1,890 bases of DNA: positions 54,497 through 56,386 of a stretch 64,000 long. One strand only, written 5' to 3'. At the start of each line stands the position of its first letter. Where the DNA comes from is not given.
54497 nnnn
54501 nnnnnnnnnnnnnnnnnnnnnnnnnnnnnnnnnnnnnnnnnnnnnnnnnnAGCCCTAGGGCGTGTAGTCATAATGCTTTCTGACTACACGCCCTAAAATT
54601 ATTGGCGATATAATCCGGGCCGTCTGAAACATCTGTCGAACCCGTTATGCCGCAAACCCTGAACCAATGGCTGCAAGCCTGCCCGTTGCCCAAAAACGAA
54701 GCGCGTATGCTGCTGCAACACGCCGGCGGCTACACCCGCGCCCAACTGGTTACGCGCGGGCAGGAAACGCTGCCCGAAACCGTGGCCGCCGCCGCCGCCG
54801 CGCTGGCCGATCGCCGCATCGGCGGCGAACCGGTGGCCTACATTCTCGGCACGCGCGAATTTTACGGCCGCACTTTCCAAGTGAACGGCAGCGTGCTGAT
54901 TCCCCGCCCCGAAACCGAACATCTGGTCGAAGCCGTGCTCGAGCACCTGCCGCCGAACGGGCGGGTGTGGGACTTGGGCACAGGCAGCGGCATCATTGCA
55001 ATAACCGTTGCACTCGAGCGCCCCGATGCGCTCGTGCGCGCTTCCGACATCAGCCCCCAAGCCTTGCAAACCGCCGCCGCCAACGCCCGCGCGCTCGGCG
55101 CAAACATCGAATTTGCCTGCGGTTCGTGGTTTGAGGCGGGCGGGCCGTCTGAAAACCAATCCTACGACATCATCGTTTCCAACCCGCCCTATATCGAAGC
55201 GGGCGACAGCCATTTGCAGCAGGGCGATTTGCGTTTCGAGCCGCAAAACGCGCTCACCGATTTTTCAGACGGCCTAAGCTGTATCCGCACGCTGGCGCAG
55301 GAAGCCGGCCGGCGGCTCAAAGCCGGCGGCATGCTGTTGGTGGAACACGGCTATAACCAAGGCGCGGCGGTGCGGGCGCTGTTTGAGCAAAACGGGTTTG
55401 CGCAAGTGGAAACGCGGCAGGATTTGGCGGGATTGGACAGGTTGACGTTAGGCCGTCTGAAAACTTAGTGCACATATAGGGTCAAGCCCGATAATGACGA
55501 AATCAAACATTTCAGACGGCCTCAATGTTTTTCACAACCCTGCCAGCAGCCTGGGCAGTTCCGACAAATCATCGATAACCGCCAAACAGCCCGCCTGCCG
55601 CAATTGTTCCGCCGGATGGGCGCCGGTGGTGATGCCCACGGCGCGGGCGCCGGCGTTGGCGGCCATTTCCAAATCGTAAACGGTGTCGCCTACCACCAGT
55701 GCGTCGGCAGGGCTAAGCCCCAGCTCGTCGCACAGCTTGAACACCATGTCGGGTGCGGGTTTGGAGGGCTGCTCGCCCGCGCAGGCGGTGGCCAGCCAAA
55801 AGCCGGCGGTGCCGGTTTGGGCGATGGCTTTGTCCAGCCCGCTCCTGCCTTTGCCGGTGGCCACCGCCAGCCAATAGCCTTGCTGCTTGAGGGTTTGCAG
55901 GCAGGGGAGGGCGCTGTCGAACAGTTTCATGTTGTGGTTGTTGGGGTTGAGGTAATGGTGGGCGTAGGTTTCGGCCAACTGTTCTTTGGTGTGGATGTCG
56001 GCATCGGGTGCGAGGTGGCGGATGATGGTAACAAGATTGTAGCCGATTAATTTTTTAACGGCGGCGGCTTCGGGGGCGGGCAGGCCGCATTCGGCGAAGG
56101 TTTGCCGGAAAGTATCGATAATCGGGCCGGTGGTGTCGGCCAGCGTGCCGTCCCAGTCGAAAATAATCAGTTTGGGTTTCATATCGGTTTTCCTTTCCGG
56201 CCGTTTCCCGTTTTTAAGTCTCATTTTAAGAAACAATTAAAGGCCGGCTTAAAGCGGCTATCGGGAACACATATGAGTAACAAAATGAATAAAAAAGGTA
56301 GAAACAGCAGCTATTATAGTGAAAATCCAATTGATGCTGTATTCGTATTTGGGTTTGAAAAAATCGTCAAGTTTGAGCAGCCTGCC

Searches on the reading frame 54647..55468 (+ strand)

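Call 39: search_protein_families(library=pfam, proteins=[window:54647-55468:+])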
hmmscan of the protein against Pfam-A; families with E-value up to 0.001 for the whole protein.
window:54647-55468:+ (273 aa): 10 families
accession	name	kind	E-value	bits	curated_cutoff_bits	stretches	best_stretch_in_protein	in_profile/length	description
PF05175.20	MTS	-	2.1e-15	57.2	23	1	96-187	22-113/170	Methyltransferase small domain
PF17827.6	PrmC_N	-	1.7e-14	54.5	23.4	1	9-68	10-71/71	PrmC N-terminal domain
PF13847.12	Methyltransf_31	-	4.8e-12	46.2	27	1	104-238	4-115/145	Methyltransferase domain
PF13649.12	Methyltransf_25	-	1.2e-09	39.2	27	1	107-179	1-71/97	Methyltransferase domain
PF06325.19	PrmA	-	1.3e-07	31.9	22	1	100-179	158-233/296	Ribosomal protein L11 methyltransferase (PrmA)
PF01170.24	UPF0020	-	8.5e-07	29.3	22.3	1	125-195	74-144/197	RMKL-like, methyltransferase domain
PF08242.18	Methyltransf_12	-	8.3e-06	26.9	30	1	109-179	2-72/98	Methyltransferase domain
PF08241.18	Methyltransf_11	-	1.5e-05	26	21.2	1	109-179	2-67/95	Methyltransferase domain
PF13489.12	Methyltransf_23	-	0.00087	19.5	27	0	92-179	11-88/164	Methyltransferase domain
PF12847.13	Methyltransf_18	-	0.00097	19.6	27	0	95-163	6-76/151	Methyltransferase domain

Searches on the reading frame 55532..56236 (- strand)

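Call 39: search_protein_families(library=pfam, proteins=[window:55532-56236:-])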
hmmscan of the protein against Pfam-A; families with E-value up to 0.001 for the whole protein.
window:55532-56236:- (234 aa): 5 families
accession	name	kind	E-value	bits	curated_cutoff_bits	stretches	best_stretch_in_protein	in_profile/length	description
PF13419.12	HAD_2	-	2e-33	116.5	23.8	1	24-201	1-177/178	Haloacid dehalogenase-like hydrolase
PF00702.32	Hydrolase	-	1e-24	88.5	26.4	1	22-196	2-191/191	haloacid dehalogenase-like hydrolase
PF13242.12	Hydrolase_like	-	1.6e-12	47.6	22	1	158-227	3-75/75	HAD-hyrolase-like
PF12710.13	HAD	-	6e-08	33.8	27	1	24-192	1-188/189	haloacid dehalogenase-like hydrolase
PF08282.18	Hydrolase_3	-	0.00021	21.6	20.9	0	103-143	14-54/255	haloacid dehalogenase-like hydrolase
